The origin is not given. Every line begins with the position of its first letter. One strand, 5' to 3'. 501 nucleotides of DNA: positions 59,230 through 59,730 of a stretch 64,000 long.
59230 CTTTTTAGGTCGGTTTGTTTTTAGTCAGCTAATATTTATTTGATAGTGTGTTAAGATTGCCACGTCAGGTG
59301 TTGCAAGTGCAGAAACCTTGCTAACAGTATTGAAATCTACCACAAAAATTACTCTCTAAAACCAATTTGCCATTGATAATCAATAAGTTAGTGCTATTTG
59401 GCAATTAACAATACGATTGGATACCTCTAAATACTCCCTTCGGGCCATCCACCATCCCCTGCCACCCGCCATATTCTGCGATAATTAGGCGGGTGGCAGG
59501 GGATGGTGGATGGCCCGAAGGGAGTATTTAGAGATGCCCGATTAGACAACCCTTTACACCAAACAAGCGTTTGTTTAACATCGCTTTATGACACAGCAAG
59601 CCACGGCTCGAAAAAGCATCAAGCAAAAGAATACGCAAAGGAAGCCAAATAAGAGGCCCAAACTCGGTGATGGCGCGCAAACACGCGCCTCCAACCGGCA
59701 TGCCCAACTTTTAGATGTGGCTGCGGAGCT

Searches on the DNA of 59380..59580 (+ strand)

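Call 29: search_dna_similar(query=window:59414-59544:+, collection=plasmids, mode=distant, max_evalue=1)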
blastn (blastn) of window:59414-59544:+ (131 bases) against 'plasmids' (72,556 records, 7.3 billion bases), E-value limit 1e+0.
No match.

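Call 41: search_rna_families(source=window, start=59380, end=59580, threshold=evalue, max_evalue=1)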
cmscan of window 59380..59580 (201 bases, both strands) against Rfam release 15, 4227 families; matches with E-value up to 1: 55.
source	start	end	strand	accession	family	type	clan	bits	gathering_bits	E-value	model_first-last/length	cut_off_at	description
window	59423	59533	-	RF03631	MIR3440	Gene; miRNA;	-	73.3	105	3.5e-17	1-127/127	no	MIR3440 microRNA precursor family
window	59424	59534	+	RF04209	MIR7533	Gene; miRNA;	-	66.6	230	1.7e-13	1-249/249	no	MIR7533 microRNA precursor family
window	59436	59522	+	RF04068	mir-3927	Gene; miRNA;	-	59.8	90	4.1e-11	1-85/85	no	mir-3927 microRNA precursor family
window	59430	59528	+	RF04096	mir-4433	Gene; miRNA;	-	58.9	77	5.6e-12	1-83/83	no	mir-4433 microRNA precursor family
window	59430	59528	-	RF04096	mir-4433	Gene; miRNA;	-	58.9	77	5.9e-12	1-83/83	no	mir-4433 microRNA precursor family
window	59433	59525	+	RF03265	mir-1460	Gene; miRNA;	-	53.2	74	7.5e-09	1-91/91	no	mir-1460 microRNA precursor family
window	59415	59547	-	RF00925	MIR1027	Gene; miRNA;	-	52.2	150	9.4e-11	1-142/142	no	MIR1027 microRNA precursor family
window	59438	59520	+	RF04132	mir-4436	Gene; miRNA;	-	50.4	74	2.1e-10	1-85/85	no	mir-4436 microRNA precursor family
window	59438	59520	-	RF04132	mir-4436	Gene; miRNA;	-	48.5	74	7.4e-10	1-85/85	no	mir-4436 microRNA precursor family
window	59423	59536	-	RF00780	MIR477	Gene; miRNA;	-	47.3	65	6.8e-10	1-99/99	no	MIR477 microRNA precursor family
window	59438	59522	+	RF01015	mir-885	Gene; miRNA;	-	45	66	4.9e-09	1-74/74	no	mir-885 microRNA precursor family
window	59433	59525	-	RF01064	mir-253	Gene; miRNA;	-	45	72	1.2e-08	1-98/98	no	mir-253 microRNA precursor family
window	59436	59520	-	RF01015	mir-885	Gene; miRNA;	-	44.6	66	6.4e-09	1-74/74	no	mir-885 microRNA precursor family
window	59422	59535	+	RF00780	MIR477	Gene; miRNA;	-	44.3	65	5.1e-09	1-99/99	no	MIR477 microRNA precursor family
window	59424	59534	-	RF03477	MIR862_2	Gene; miRNA;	-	44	71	5.7e-08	1-90/90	no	MIR862_2 microRNA precursor family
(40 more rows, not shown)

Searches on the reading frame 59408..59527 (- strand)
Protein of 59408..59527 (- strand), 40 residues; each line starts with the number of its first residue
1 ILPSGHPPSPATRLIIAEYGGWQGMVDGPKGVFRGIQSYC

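Call 47: find_homologous_proteins(query=window:59408-59527:-, max_evalue=10)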
Query window:59408-59527:-: no candidate shares three 5-residue words with the query. No homologue found.
